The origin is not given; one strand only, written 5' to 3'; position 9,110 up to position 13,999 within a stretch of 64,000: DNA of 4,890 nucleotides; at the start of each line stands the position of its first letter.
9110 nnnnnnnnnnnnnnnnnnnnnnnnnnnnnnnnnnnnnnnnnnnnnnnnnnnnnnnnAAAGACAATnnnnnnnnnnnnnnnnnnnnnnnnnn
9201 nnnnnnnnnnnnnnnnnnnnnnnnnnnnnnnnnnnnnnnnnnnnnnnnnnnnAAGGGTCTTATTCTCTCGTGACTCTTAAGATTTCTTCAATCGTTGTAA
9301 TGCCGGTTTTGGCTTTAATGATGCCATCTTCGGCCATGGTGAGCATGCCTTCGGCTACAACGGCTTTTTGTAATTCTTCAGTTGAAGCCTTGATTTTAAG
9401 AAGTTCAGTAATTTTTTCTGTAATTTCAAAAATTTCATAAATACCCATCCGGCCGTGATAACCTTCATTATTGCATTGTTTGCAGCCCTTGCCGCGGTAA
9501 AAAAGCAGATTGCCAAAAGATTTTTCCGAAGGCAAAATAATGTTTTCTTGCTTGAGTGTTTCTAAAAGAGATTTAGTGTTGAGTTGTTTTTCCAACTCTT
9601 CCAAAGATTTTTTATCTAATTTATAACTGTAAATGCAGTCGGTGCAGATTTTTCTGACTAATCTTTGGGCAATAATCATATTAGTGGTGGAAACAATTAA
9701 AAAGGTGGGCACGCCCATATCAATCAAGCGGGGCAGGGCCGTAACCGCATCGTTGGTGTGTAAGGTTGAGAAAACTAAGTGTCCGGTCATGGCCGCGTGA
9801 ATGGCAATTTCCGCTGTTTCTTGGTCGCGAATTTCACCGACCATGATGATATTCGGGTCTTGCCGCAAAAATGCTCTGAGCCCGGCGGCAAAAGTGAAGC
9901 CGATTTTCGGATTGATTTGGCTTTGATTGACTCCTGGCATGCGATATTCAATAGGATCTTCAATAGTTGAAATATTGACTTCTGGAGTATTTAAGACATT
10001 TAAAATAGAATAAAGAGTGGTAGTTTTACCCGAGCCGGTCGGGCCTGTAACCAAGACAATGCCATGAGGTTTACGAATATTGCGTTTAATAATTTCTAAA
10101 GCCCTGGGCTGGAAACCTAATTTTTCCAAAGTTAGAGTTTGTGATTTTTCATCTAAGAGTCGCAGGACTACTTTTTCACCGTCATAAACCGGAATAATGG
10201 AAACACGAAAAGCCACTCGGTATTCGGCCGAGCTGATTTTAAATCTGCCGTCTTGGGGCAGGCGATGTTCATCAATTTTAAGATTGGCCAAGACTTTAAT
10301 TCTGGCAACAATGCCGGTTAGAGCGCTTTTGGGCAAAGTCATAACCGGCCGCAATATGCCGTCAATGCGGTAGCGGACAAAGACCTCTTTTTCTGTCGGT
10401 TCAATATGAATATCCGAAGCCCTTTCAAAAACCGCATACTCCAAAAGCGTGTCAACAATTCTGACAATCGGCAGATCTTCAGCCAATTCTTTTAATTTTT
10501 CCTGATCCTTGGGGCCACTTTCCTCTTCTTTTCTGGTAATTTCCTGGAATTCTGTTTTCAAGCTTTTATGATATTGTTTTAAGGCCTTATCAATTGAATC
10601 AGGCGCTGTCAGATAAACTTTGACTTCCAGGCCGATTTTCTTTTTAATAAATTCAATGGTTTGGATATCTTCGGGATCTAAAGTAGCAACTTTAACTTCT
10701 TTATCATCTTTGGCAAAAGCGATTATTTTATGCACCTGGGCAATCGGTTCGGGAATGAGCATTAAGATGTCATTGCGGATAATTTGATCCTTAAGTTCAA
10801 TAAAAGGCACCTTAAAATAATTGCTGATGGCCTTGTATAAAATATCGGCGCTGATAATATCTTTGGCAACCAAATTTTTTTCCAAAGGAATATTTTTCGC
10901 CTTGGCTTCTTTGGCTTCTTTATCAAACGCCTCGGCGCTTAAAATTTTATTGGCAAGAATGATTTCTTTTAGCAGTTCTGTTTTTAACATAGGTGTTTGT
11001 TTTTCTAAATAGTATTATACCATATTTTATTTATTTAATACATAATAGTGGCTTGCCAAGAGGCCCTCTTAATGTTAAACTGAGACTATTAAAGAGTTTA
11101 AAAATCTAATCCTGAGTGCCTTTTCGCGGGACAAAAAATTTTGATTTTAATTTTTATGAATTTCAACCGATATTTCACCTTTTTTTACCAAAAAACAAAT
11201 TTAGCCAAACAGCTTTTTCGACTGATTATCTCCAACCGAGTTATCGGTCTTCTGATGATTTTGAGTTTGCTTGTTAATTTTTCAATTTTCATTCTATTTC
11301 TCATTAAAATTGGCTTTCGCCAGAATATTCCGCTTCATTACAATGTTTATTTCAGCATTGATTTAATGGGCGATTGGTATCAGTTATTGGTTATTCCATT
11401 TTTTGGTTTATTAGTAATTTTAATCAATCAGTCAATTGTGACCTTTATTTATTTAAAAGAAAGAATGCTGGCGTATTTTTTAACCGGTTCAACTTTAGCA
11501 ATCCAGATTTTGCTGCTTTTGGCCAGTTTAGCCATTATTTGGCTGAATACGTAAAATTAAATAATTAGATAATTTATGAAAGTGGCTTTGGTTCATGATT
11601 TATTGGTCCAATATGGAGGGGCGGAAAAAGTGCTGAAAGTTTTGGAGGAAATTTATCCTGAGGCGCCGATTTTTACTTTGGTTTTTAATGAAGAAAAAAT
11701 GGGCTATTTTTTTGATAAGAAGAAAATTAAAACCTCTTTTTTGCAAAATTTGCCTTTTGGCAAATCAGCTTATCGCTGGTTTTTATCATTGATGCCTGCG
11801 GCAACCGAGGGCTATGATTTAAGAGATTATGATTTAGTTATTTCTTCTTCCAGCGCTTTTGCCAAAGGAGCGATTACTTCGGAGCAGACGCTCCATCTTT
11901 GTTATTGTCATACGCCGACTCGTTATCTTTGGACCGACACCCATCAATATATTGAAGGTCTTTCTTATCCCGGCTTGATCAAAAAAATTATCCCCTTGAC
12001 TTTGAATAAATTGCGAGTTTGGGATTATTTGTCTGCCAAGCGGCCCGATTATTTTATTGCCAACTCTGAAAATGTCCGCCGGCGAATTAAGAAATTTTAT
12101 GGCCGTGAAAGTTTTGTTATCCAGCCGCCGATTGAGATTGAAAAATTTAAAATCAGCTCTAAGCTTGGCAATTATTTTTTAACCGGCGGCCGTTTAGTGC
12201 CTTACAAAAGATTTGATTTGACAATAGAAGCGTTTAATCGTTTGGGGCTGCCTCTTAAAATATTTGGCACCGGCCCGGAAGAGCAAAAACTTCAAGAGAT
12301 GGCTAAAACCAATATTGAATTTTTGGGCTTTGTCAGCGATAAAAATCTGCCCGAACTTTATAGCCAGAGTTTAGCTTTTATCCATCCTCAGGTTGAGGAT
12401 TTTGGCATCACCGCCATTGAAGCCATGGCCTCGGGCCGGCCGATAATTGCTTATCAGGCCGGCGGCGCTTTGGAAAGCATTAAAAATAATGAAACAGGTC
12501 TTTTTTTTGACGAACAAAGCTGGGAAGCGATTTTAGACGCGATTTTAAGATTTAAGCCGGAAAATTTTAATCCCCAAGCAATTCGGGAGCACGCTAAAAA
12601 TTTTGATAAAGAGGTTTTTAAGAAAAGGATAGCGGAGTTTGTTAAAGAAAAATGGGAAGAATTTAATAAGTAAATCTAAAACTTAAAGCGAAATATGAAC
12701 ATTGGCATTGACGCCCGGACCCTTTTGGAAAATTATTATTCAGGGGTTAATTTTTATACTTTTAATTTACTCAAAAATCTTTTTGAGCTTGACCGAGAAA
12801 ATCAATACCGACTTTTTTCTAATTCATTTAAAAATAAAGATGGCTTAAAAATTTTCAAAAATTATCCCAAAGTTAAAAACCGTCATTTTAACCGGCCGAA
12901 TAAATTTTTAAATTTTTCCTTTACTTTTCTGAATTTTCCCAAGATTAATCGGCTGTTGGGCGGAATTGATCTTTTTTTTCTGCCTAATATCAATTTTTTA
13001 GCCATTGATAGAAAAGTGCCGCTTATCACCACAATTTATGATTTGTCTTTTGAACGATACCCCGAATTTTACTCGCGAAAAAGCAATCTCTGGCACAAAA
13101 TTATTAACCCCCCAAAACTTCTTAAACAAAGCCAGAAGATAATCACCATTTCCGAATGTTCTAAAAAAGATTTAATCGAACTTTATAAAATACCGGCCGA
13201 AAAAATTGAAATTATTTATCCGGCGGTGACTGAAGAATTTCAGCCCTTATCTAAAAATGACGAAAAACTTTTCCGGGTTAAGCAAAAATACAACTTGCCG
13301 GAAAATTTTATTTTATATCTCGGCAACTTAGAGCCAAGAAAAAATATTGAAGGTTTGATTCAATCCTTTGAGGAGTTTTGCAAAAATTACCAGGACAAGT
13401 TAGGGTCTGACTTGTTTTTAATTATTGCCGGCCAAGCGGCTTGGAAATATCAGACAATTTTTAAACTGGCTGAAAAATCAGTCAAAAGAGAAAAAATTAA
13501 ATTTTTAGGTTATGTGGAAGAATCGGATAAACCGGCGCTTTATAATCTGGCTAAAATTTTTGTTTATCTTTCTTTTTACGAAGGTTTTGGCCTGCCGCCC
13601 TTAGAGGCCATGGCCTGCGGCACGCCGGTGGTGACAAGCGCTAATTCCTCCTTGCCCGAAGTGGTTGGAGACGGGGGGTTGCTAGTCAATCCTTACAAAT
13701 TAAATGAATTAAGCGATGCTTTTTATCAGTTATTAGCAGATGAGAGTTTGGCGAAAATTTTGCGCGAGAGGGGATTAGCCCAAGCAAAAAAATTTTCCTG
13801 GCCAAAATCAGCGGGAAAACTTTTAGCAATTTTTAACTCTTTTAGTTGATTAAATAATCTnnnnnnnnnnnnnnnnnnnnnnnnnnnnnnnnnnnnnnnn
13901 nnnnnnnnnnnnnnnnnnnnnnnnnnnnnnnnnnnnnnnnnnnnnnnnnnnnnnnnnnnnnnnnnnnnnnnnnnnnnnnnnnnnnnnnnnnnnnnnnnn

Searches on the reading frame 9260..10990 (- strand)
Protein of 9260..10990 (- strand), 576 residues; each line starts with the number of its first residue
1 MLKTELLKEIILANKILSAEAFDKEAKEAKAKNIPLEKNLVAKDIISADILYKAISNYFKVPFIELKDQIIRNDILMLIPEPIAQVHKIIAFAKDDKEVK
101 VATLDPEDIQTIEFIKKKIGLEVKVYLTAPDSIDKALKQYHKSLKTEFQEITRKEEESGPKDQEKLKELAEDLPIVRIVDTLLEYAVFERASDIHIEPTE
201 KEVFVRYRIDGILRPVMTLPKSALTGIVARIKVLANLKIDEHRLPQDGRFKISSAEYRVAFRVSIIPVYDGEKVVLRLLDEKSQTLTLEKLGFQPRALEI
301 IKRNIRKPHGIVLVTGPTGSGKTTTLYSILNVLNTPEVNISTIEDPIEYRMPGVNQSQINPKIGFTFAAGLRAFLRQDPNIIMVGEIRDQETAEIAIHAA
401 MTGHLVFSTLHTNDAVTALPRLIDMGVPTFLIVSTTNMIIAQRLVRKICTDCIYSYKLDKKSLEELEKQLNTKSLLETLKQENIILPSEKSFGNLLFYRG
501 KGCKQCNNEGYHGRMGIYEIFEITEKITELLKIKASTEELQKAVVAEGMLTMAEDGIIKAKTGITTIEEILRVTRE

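Call 5: search_protein_families(library=pfam, proteins=[window:9260-10990:-], max_evalue=0.1)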
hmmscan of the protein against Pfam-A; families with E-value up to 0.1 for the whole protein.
window:9260-10990:- (576 aa): 21 families
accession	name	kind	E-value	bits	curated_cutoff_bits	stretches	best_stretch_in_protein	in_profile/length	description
PF00437.27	T2SSE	-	1.8e-130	435.3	24.9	1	169-572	2-370/370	Type II/IV secretion system protein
PF05157.20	MshEN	-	3.3e-12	46.7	23.1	1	59-143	1-86/90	MshEN domain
PF25199.1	nSTAND_NTPase5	-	0.00047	20.4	34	1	302-340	34-73/145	Novel STAND NTPase 5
PF13476.12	AAA_23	-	0.00064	20.9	27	1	309-541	19-177/201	AAA domain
PF13401.12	AAA_22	-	0.00085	20.1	27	1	307-343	3-37/130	AAA domain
PF13191.12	AAA_16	-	0.001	20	32.6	1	304-337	18-52/167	AAA ATPase domain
PF13555.12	AAA_29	-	0.0011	19.2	27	1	308-336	21-49/61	P-loop containing region of AAA domain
PF20720.3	nSTAND3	-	0.0013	18.9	27.2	1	307-344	15-52/155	Novel STAND NTPase 3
PF04851.21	ResIII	-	0.0016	18.8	22.5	1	294-334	8-48/164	Type III restriction enzyme, res subunit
PF01637.24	ATPase_2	-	0.0034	17.7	33.2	1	297-334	7-45/225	ATPase domain predominantly from Archaea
PF13086.12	AAA_11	-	0.0048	17.1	27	1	300-335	9-43/257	AAA domain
PF00004.35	AAA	-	0.0058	17.5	21.2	1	312-342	1-31/131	ATPase family associated with various cellular activities (AAA)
PF00005.33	ABC_tran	-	0.0076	17.3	25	1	310-366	12-64/137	ABC transporter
PF13245.12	AAA_19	-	0.0087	16.7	25.1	1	308-335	10-37/134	AAA domain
PF03215.21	Rad17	-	0.01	16.2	23.8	1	306-330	42-66/186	Rad17 P-loop domain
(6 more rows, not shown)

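Call 6: search_protein_families(library=ncbifam, proteins=[window:9260-10990:-], max_evalue=0.1)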
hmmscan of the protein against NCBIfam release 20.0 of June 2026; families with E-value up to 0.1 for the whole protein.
window:9260-10990:- (576 aa): 38 families (the best 25 are shown)
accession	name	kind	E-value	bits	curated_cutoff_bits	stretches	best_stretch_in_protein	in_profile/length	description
TIGR02538.1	type_IV_pilB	equivalog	1.9e-175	584.7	675.65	1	7-575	2-563/564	type IV-A pilus assembly ATPase PilB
TIGR02533.1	type_II_gspE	equivalog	2.9e-169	563.8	630.25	1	80-574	5-486/486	type II secretion system ATPase GspE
NF007755.0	PRK10436.1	equivalog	6.7e-140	466.8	617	1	83-574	13-459/465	type II secretion system protein GspE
NF053534.1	T4PilAsmATPsTfpB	equivalog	3.8e-138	461.4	850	1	42-574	59-582/584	type IV pilus assembly ATPase TfpB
NF041000.1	ATPase_ComGA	equivalog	2.5e-77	259.5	300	1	181-446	2-266/267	competence type IV pilus ATPase ComGA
TIGR01420.1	pilT_fam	subfamily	3.3e-52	177.8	319.1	1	180-426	3-243/343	PilT/PilU family type 4a pilus ATPase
TIGR02525.1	plasmid_TraJ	equivalog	3e-26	92.3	368.3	1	288-446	132-299/372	plasmid transfer ATPase TraJ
TIGR02524.1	dot_icm_DotB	equivalog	1.5e-24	86.9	463.3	1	179-447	6-287/358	Dot/Icm type IV secretion system ATPase DotB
NF058587.1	archaellum_moto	equivalog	1.1e-18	67.4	550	1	312-447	278-419/527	archaellum flagellar ATPase motor FlaI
NF010469.0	PRK13894.1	subfamily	5.7e-14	52.2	508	1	299-423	140-265/320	conjugal transfer ATPase TrbB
TIGR03819.1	heli_sec_ATPase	hypoth_equivalog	1.9e-13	50.3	373.15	1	190-427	63-302/340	TadA family conjugal transfer-associated ATPase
TIGR02782.1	TrbB_P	equivalog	2.1e-13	50.2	304.55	1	309-424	136-254/303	P-type conjugative transfer ATPase TrbB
TIGR02788.1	VirB11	equivalog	3.2e-12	46.1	249.95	1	297-425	133-265/308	P-type DNA transfer ATPase VirB11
NF010407.0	PRK13833.1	subfamily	2.9e-10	40.1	499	1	299-424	135-261/323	conjugal transfer protein TrbB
NF053672.1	bindosome_BasE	exception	7.4e-10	38.2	1000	1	312-449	273-414/512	bindosome assembly system ATPase subunit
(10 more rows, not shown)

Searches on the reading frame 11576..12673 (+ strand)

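Call 18: search_protein_families(library=pfam, proteins=[window:11576-12673:+], max_evalue=0.001)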
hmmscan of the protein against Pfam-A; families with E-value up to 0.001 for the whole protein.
window:11576-12673:+ (365 aa): 5 families
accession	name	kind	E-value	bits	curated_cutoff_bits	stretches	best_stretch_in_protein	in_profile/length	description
PF00534.26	Glycos_transf_1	-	4.4e-32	111.4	26.4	1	196-342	13-171/172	Glycosyl transferases group 1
PF13692.12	Glyco_trans_1_4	-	1.1e-23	84.5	27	1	200-325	3-138/142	Glycosyl transferases group 1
PF13439.12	Glyco_transf_4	-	2.4e-05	24.9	28.5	1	59-189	47-169/170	Glycosyltransferase Family 4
PF20706.3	GT4-conflict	-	0.0003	20.3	26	0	202-305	201-323/385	Family 4 Glycosyltransferase in conflict systems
PF13524.12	Glyco_trans_1_2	-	0.0005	20.5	25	1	217-341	6-123/144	Glycosyl transferase-like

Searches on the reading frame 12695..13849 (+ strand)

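Call 18: search_protein_families(library=pfam, proteins=[window:12695-13849:+], max_evalue=0.001)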
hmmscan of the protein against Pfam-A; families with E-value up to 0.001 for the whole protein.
window:12695-13849:+ (384 aa): 6 families
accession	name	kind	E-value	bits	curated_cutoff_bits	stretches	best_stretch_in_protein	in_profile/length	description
PF00534.26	Glycos_transf_1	-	8.6e-40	136.5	26.4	1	193-360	5-169/172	Glycosyl transferases group 1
PF13692.12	Glyco_trans_1_4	-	8.4e-28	97.9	27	1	205-349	3-142/142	Glycosyl transferases group 1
PF13439.12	Glyco_transf_4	-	1.2e-12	48.6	28.5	1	16-180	2-168/170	Glycosyltransferase Family 4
PF20706.3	GT4-conflict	-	4.6e-09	36.2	26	1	203-324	197-320/385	Family 4 Glycosyltransferase in conflict systems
PF13524.12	Glyco_trans_1_2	-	1.2e-07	32.2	25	1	243-365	18-130/144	Glycosyl transferase-like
PF00982.27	Glyco_transf_20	-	1e-05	24.9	32.5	1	188-360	260-450/473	Glycosyltransferase family 20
